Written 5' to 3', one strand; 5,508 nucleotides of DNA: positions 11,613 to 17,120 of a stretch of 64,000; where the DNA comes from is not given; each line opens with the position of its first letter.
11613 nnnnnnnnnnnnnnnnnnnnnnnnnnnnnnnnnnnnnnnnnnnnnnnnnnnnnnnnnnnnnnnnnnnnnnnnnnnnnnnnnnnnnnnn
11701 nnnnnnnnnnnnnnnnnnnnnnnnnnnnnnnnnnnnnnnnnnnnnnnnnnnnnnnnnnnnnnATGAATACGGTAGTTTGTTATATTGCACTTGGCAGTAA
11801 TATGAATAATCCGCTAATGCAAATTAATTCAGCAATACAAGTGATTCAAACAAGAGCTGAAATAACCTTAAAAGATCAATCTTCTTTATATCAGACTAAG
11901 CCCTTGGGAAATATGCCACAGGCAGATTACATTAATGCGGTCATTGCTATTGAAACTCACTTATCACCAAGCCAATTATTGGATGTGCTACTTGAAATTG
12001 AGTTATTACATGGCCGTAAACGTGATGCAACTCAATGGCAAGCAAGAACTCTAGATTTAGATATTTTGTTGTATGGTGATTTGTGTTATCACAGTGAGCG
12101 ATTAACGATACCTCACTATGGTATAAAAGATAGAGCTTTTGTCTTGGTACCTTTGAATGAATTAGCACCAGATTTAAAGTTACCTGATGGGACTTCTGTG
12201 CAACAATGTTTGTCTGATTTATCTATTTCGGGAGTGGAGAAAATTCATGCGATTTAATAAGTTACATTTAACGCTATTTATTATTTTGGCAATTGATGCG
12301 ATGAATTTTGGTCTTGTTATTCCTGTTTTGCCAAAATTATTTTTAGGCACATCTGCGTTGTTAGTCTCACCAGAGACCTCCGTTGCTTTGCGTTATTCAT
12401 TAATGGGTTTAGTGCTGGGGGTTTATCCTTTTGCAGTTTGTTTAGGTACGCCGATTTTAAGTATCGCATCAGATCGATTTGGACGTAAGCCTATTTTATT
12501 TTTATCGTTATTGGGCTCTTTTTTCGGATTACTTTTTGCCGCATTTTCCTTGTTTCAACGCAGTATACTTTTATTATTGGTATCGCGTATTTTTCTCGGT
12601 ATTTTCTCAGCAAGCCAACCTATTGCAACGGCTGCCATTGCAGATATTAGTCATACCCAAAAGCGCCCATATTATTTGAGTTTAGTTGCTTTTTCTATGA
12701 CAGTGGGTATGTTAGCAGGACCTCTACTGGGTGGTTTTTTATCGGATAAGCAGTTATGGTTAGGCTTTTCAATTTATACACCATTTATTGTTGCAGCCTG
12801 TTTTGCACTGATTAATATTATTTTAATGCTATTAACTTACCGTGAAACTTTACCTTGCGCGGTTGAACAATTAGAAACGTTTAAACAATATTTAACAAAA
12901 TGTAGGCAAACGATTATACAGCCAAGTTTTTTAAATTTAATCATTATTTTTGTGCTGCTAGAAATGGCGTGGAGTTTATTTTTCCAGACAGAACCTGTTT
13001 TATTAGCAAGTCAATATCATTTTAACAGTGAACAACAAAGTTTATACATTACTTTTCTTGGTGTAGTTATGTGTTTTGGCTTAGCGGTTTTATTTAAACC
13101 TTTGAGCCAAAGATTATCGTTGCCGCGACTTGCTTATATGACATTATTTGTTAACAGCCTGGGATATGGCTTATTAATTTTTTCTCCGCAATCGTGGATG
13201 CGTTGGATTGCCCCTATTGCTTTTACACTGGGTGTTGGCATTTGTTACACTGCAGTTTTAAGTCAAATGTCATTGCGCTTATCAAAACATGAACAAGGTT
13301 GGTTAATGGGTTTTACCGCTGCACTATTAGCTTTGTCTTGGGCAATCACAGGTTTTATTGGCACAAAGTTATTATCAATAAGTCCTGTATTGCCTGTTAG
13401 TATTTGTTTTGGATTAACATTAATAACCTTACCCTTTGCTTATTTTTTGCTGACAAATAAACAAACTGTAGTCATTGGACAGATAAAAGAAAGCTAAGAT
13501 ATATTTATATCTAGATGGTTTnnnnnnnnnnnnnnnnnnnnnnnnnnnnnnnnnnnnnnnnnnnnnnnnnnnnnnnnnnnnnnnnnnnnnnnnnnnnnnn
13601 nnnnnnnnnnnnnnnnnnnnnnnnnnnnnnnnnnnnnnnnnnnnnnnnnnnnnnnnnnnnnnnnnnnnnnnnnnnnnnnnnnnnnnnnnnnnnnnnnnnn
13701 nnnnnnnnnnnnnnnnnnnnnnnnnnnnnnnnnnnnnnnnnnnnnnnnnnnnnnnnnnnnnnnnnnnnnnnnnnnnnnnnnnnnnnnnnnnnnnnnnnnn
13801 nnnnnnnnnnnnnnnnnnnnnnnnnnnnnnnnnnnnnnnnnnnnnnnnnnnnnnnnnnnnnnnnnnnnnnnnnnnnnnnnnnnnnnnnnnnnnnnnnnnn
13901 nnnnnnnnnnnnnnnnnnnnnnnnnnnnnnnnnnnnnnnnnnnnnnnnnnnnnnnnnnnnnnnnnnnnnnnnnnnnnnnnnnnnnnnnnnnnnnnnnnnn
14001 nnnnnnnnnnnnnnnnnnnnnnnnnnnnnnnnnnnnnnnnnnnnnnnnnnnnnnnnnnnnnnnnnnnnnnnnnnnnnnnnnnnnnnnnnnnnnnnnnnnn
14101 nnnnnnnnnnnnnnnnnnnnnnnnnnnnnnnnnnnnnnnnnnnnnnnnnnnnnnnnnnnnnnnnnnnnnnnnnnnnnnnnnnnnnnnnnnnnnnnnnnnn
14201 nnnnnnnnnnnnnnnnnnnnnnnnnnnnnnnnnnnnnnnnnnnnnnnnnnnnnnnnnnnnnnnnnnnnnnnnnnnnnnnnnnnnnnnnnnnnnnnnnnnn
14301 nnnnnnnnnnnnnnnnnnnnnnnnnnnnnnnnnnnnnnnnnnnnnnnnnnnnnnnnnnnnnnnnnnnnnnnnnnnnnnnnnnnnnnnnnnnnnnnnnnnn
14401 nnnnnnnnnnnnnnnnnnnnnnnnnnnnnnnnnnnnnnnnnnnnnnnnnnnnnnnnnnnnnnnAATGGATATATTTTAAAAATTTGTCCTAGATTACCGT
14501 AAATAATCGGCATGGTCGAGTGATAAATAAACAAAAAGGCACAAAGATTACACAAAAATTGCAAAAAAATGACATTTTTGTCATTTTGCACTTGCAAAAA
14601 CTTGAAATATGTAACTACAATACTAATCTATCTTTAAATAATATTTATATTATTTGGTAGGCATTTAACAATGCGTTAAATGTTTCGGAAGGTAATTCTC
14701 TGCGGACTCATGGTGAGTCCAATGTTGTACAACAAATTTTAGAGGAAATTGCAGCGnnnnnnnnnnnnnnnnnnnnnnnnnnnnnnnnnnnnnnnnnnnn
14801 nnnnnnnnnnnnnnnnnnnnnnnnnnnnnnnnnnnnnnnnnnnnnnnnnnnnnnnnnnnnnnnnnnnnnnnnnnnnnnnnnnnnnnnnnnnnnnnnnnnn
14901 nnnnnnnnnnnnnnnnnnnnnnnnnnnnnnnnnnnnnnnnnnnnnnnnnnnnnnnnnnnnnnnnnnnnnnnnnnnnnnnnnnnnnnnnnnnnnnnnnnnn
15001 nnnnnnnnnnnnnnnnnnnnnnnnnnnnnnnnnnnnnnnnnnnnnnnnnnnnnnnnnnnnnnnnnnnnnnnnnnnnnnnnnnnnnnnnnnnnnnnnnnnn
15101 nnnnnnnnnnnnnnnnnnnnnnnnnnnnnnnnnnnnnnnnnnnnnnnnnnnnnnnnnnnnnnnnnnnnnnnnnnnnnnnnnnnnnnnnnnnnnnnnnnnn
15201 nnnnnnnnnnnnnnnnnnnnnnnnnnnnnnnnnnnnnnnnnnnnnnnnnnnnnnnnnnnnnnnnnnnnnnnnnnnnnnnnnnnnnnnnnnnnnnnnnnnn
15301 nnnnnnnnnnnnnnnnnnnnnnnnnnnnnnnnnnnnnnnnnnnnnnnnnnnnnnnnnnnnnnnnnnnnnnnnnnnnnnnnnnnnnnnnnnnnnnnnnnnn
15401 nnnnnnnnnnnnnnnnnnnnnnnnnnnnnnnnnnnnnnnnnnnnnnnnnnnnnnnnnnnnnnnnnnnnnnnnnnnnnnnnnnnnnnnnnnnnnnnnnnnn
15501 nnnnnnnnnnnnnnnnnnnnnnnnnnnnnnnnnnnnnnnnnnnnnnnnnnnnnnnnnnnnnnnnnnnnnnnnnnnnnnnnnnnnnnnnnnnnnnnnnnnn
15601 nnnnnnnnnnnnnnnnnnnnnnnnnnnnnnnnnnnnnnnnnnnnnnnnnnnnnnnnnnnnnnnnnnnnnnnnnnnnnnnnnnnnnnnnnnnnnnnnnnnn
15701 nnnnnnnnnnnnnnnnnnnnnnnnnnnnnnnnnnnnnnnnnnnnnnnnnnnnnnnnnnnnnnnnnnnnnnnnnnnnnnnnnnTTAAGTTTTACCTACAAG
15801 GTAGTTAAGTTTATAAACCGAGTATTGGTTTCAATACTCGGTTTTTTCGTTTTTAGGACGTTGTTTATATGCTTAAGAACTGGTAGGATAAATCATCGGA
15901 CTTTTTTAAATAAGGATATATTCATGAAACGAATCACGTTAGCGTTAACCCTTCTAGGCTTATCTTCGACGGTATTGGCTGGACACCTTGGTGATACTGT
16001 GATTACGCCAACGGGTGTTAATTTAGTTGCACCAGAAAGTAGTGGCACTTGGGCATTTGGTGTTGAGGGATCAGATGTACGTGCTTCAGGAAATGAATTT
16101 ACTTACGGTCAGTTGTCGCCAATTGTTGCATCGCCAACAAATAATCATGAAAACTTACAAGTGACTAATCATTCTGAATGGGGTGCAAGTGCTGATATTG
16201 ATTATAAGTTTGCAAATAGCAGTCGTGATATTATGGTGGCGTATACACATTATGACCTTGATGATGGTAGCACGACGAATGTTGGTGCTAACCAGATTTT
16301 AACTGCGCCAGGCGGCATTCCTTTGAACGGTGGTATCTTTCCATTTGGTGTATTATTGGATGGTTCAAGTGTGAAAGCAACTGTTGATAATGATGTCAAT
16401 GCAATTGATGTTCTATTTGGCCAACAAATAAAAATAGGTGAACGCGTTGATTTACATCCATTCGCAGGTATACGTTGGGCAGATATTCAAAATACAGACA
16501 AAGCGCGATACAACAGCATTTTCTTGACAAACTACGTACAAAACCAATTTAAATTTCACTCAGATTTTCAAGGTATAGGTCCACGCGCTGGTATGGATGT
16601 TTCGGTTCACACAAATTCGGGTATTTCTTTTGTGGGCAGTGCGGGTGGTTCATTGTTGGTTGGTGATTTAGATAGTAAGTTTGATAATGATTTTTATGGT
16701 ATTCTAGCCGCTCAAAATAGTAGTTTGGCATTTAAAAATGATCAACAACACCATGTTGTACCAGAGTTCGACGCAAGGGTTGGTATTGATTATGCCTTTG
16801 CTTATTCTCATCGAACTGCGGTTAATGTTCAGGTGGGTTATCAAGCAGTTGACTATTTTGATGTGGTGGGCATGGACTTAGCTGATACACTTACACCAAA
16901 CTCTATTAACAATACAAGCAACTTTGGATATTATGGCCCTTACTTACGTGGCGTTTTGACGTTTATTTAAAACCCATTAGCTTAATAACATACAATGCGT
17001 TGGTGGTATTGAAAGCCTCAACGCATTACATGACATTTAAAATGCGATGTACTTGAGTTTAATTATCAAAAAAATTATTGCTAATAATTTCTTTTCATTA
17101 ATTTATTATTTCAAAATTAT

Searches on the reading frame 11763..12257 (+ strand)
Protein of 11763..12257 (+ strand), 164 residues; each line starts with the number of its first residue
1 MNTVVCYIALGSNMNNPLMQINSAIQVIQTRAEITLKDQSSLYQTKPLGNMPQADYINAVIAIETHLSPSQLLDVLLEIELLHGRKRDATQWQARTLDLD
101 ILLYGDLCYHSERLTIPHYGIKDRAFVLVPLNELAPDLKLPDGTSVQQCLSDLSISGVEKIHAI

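Call 67: search_protein_families(library=pfam, proteins=[window:11763-12257:+], max_evalue=0.00001)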
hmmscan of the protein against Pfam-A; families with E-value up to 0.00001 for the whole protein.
window:11763-12257:+ (164 aa): 1 family
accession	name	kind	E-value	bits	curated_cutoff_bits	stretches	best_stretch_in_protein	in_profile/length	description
PF01288.25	HPPK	-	1.9e-37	128.7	25.7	1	7-136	1-116/116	7,8-dihydro-6-hydroxymethylpterin-pyrophosphokinase (HPPK)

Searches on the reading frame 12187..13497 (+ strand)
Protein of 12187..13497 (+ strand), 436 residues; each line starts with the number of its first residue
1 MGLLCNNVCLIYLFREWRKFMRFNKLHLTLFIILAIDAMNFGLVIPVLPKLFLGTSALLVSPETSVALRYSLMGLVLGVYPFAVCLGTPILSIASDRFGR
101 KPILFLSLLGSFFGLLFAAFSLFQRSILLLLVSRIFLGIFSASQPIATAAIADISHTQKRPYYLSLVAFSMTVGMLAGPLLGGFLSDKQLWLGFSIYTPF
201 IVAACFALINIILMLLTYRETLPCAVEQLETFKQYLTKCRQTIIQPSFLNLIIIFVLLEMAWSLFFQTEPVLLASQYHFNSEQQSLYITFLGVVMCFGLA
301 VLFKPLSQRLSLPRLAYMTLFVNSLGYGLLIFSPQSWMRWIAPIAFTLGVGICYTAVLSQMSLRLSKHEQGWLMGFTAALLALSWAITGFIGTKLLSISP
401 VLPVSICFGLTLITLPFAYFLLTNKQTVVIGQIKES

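Call 67: search_protein_families(library=pfam, proteins=[window:12187-13497:+], max_evalue=0.00001)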
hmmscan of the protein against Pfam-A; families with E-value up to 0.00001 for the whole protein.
window:12187-13497:+ (436 aa): 2 families
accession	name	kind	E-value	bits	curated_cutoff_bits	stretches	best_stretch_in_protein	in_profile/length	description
PF07690.21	MFS_1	-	3.7e-40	138.3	33.4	1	30-387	1-345/347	Major Facilitator Superfamily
PF00083.30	Sugar_tr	-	3.1e-10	40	22.3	1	70-216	45-190/452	Sugar (and other) transporter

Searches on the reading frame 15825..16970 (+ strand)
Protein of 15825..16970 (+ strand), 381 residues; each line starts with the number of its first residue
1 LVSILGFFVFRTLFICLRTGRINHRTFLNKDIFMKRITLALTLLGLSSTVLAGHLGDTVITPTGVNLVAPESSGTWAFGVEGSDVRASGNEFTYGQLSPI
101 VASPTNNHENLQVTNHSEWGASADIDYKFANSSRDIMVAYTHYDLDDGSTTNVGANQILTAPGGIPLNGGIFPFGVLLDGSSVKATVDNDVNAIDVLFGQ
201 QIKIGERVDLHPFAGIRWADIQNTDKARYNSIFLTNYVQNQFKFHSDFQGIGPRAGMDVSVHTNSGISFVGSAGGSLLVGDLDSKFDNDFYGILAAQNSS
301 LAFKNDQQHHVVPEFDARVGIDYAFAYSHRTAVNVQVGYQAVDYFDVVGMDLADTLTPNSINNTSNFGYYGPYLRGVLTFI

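Call 68: search_protein_families(library=pfam, proteins=[window:15825-16970:+], max_evalue=0.00001)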
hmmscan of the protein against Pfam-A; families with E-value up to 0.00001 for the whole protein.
window:15825-16970:+ (381 aa): 1 family
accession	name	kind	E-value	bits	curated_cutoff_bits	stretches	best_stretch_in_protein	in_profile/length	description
PF05150.18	Legionella_OMP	-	3.6e-47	161.1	25.4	1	70-376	3-277/281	Legionella pneumophila major outer membrane protein precursor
